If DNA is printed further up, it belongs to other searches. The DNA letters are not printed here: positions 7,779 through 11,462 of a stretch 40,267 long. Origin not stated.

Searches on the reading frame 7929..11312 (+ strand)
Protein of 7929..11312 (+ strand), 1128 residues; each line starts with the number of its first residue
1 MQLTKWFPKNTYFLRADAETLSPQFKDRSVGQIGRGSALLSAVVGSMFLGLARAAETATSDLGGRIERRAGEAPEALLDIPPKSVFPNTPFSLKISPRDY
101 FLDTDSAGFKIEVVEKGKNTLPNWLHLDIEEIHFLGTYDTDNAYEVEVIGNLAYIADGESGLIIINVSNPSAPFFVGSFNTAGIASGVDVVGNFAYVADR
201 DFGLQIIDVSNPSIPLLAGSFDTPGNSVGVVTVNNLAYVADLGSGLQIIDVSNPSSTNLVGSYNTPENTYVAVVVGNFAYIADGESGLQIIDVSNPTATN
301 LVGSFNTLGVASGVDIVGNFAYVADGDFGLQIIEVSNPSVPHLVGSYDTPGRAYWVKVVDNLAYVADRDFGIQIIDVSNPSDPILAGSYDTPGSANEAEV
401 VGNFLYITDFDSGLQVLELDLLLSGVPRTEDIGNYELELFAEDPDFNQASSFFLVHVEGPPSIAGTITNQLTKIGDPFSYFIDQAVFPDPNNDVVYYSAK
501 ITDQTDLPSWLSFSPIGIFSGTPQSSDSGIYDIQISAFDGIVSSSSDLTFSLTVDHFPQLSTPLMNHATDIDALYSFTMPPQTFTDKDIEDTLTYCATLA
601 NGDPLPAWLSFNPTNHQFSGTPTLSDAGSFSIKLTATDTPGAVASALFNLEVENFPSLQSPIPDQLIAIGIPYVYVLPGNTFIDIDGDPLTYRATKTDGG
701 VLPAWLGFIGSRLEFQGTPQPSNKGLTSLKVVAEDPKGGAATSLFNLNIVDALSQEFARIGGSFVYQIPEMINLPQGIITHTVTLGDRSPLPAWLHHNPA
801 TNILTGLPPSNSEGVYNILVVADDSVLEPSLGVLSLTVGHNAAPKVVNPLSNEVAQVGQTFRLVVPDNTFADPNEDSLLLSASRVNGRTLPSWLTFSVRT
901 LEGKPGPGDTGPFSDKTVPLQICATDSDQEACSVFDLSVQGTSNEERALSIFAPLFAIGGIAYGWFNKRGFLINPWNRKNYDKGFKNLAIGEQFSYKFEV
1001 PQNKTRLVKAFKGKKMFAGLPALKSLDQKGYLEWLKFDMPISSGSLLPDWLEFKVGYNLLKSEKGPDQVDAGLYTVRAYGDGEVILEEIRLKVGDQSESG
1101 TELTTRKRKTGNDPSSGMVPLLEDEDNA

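Call 5: search_protein_families(library=pfam, proteins=[window:7929-11312:+], max_evalue=0.001)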
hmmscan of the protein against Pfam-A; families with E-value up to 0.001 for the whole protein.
window:7929-11312:+ (1128 aa): 3 families
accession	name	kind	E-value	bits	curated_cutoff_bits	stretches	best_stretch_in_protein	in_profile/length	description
PF08309.17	LVIVD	-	5.7e-80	262.9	20.2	6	182-223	1-42/42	LVIVD repeat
PF05345.18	He_PIG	-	4.4e-72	239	24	5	562-652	6-95/96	Putative Ig domain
PF17963.7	Big_9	-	0.00035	21.8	23.6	0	676-747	23-88/89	Bacterial Ig domain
